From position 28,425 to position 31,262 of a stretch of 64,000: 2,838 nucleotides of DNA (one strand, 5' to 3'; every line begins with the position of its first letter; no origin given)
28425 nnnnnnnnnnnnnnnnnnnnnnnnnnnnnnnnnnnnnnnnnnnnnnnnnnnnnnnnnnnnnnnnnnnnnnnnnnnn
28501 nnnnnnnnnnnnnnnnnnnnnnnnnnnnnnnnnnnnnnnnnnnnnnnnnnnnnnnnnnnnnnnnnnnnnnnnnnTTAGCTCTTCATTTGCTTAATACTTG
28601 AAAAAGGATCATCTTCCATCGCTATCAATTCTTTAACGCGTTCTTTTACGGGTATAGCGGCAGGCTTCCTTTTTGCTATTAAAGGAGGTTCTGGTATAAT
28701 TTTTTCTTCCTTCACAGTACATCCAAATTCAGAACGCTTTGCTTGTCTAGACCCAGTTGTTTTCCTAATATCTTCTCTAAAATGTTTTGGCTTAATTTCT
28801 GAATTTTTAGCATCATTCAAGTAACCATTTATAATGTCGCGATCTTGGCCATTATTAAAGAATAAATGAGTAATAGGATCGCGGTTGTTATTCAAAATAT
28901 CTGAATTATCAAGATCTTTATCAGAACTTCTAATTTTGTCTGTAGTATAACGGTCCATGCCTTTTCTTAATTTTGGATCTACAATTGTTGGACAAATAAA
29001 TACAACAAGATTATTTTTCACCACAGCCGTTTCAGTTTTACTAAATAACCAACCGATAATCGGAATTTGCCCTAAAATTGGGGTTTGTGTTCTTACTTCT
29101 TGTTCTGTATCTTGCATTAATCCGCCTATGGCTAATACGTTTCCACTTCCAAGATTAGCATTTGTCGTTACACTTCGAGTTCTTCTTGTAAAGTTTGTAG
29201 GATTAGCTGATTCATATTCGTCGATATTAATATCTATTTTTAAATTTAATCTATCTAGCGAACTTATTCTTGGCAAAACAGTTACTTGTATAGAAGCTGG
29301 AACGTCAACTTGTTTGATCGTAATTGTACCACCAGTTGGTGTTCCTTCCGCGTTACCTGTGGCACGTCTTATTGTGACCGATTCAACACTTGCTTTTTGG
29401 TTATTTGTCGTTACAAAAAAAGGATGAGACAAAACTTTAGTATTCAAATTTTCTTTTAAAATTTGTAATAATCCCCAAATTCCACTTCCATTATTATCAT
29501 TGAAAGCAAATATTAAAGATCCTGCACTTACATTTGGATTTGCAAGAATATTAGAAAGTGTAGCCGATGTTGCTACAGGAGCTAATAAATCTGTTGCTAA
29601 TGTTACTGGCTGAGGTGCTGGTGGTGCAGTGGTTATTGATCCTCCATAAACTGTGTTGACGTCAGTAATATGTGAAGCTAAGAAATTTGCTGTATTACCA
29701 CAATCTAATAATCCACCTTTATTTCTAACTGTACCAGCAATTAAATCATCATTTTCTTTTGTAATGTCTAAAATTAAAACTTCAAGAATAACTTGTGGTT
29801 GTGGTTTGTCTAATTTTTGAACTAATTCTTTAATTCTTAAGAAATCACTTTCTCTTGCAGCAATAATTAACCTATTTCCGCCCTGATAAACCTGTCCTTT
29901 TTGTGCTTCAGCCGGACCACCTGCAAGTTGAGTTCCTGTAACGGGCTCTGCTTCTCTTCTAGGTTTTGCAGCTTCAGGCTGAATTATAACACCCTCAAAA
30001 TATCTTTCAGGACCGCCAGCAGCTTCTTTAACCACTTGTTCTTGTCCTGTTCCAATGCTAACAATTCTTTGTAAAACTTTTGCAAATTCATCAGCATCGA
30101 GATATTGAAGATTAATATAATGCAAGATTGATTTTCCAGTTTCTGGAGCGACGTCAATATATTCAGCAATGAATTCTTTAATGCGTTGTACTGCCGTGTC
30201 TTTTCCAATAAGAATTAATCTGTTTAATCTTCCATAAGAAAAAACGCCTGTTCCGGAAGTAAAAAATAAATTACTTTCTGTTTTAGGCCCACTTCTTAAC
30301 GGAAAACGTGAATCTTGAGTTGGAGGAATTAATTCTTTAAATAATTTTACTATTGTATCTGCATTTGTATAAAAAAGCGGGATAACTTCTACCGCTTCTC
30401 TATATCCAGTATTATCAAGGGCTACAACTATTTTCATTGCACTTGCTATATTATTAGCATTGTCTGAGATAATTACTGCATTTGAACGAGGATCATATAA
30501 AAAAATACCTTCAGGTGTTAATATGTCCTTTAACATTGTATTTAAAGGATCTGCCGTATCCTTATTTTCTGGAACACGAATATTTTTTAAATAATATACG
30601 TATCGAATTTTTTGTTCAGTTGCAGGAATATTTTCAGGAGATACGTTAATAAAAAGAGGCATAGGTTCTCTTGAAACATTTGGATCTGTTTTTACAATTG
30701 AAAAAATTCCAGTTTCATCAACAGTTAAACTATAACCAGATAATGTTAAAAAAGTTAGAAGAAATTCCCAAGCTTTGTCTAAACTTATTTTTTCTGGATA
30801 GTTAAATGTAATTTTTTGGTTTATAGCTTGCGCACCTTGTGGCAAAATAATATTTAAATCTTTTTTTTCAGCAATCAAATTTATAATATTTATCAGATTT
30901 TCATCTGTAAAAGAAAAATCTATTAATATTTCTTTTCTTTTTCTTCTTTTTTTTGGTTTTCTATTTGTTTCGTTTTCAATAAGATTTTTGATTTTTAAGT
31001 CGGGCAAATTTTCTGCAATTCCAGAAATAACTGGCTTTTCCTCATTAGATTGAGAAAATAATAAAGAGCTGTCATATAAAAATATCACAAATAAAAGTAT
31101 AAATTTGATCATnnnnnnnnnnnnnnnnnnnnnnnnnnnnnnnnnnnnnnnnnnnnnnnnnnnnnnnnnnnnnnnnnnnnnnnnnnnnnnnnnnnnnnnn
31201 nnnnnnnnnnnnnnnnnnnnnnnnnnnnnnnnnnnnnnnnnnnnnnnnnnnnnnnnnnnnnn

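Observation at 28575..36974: Composite operon with two secretins: gspC-secretin B juxtaposed with pilM/N-like, pilO-like and secretin A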

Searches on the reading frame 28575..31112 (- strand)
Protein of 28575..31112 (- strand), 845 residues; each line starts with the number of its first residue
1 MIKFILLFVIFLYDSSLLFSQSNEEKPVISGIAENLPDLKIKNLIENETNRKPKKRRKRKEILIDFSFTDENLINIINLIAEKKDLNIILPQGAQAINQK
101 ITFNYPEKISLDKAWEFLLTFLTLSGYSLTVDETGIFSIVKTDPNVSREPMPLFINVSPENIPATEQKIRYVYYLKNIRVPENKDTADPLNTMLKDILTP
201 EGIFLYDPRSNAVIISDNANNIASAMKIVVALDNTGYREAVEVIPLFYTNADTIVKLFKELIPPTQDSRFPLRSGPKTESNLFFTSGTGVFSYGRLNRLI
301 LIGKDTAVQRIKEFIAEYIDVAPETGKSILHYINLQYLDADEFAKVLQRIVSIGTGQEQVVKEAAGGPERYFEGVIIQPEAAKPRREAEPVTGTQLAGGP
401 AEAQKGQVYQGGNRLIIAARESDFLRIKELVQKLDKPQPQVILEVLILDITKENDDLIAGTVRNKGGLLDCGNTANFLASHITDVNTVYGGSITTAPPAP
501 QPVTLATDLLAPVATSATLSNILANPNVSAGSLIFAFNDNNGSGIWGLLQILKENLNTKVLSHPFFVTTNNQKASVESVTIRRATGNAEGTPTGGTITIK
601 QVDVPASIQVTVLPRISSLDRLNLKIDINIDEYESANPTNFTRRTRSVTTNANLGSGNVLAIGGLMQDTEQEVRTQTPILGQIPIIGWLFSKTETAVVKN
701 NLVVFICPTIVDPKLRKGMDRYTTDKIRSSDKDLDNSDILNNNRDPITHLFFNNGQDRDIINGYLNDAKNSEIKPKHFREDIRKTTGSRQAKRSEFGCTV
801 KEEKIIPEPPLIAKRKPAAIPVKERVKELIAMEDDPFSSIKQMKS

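Call 4: search_protein_families(library=pfam, proteins=[window:28575-31112:-], max_evalue=0.1)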
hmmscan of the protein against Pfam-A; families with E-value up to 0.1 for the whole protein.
window:28575-31112:- (845 aa): 3 families
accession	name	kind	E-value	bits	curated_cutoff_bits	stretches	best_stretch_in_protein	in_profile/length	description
PF00263.26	Secretin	-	5.9e-31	107.8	27.5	1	552-712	2-169/169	Bacterial type II and III secretion system protein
PF03958.22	Secretin_N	-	4e-24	85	28.2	3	333-440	4-69/69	Bacterial type II/III secretion system short domain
PF21305.2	type_II_gspD_N0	-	0.0014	18.9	27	1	67-137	2-69/71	GspD-like, N0 domain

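Call 5: search_protein_families(library=ncbifam, proteins=[window:28575-31112:-], max_evalue=0.1)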
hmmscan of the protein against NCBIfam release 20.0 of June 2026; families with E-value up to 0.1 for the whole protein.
window:28575-31112:- (845 aa): 8 families
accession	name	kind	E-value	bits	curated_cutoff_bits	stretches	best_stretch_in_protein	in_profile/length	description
TIGR02517.1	type_II_gspD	equivalog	9.3e-78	262.2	351.35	1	67-712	2-591/600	type II secretion system secretin GspD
TIGR02515.1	IV_pilus_PilQ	subfamily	2.3e-44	152.1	284.35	2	331-711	100-427/428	type IV pilus secretin PilQ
TIGR02516.1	type_III_yscC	equivalog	3.4e-25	88.5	238.45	1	405-712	200-462/463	type III secretion system outer membrane ring subunit SctC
TIGR02519.1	pilus_MshL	equivalog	3.4e-22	78.8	250.2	1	415-711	10-290/290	pilus (MSHA type) biogenesis protein MshL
NF010083.0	PRK13568.1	equivalog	6.5e-19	68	554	2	550-711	257-417/419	DNA uptake porin HofQ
NF011873.0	PRK15346.1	equivalog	6.7e-16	58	524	2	549-696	333-479/499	EscC/YscC/HrcC family type III secretion system outer membrane ring protein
NF042912.1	Amuc_1098_fam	equivalog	5.6e-15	54.5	750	1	644-714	729-799/805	Amuc_1098 family type IV pilus outer membrane protein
NF007851.2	PRK10560.1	exception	1.8e-11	43.5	598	1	621-712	317-410/412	DNA uptake porin HofQ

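Call 8: find_encoding_contigs(protein=window:28575-31112:-, flank=10000, max_places=4)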
Protein window:28575-31112:- (845 aa): 1 contig read that carries it; 1 place shown.
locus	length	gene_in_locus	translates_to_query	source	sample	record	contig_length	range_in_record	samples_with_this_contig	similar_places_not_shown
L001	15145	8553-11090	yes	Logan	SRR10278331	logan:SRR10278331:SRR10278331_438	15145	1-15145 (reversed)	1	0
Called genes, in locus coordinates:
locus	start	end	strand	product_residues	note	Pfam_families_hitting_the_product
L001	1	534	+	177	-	?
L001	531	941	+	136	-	-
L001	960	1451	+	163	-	PF00023:Ank (faint), PF12796:Ank_2, PF13606:Ank_3 (faint), PF13637:Ank_4, PF13857:Ank_5, PF13637:Ank_4 (weak)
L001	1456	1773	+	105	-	-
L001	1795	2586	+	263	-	PF13637:Ank_4 (faint), PF00023:Ank (faint), PF13606:Ank_3 (faint), PF13857:Ank_5 (faint), PF12796:Ank_2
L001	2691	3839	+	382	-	PF11356:T2SSC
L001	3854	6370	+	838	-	PF21305:type_II_gspD_N0, PF03958:Secretin_N (weak), PF00263:Secretin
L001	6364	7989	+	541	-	PF11104:PilM_2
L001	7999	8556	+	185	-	-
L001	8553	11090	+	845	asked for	PF03958:Secretin_N (weak), PF00263:Secretin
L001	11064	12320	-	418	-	PF03952:Enolase_N, PF00113:Enolase_C, PF13378:MR_MLE_C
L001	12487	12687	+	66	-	-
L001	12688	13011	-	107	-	-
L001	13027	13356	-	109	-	-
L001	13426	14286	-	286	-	PF12796:Ank_2, PF13606:Ank_3 (faint), PF13637:Ank_4 (faint), PF12796:Ank_2, PF13857:Ank_5 (weak), PF00023:Ank (weak), PF12796:Ank_2, PF13857:Ank_5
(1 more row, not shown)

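Call 32: search_solved_structures(query=window:28575-31112:-, max_evalue=0.00001, show_alignments=1)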
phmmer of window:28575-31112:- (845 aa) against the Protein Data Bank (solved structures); distinct sequences matched with E-value up to 0.00001: 16.
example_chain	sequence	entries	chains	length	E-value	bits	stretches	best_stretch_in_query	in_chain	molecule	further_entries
5zdh_A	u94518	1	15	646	4.6e-24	87.8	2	410-713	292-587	Type II secretion system protein D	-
5wq7_A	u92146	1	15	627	5.5e-24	87.5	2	543-720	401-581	Putative type II secretion system protein D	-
5wln_G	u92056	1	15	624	3.5e-23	84.8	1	543-712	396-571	Type II secretion system protein D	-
6i1y_A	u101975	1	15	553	1.8e-22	82.5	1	407-714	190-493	General secretion pathway protein GspD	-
6hcg_A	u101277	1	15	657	2e-21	79.1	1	528-714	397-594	Type II secretion system protein D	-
5wq9_A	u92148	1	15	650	3e-21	78.5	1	409-713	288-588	Type II secretion system protein D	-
5wq8_A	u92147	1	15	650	4.3e-21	77.9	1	409-713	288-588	Type II secretion system protein D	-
6i1x_A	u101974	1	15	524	2.3e-18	68.9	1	514-720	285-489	Type II secretion system protein D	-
5w68_A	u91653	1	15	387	6.7e-18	67.4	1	407-713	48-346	Putative type II secretion protein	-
9k8v_A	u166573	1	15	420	6.7e-17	64.1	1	409-713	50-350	General secretion pathway protein D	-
9sh1_A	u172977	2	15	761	5.7e-14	54.4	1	544-711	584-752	Type IV pilus biogenesis and competence protein PilQ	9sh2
4av2_A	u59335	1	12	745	8e-14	53.9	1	544-711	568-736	TYPE IV PILUS BIOGENESIS AND COMPETENCE PROTEIN PILQ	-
6w6m_A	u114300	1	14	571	1.5e-10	43.1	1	413-711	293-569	Type IV pilus secretin PilQ family protein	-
7ofh_A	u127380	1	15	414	1.2e-09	40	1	537-711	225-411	Virion export protein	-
9x0w_A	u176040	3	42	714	8.6e-08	33.9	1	426-712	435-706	Fimbrial assembly protein PilQ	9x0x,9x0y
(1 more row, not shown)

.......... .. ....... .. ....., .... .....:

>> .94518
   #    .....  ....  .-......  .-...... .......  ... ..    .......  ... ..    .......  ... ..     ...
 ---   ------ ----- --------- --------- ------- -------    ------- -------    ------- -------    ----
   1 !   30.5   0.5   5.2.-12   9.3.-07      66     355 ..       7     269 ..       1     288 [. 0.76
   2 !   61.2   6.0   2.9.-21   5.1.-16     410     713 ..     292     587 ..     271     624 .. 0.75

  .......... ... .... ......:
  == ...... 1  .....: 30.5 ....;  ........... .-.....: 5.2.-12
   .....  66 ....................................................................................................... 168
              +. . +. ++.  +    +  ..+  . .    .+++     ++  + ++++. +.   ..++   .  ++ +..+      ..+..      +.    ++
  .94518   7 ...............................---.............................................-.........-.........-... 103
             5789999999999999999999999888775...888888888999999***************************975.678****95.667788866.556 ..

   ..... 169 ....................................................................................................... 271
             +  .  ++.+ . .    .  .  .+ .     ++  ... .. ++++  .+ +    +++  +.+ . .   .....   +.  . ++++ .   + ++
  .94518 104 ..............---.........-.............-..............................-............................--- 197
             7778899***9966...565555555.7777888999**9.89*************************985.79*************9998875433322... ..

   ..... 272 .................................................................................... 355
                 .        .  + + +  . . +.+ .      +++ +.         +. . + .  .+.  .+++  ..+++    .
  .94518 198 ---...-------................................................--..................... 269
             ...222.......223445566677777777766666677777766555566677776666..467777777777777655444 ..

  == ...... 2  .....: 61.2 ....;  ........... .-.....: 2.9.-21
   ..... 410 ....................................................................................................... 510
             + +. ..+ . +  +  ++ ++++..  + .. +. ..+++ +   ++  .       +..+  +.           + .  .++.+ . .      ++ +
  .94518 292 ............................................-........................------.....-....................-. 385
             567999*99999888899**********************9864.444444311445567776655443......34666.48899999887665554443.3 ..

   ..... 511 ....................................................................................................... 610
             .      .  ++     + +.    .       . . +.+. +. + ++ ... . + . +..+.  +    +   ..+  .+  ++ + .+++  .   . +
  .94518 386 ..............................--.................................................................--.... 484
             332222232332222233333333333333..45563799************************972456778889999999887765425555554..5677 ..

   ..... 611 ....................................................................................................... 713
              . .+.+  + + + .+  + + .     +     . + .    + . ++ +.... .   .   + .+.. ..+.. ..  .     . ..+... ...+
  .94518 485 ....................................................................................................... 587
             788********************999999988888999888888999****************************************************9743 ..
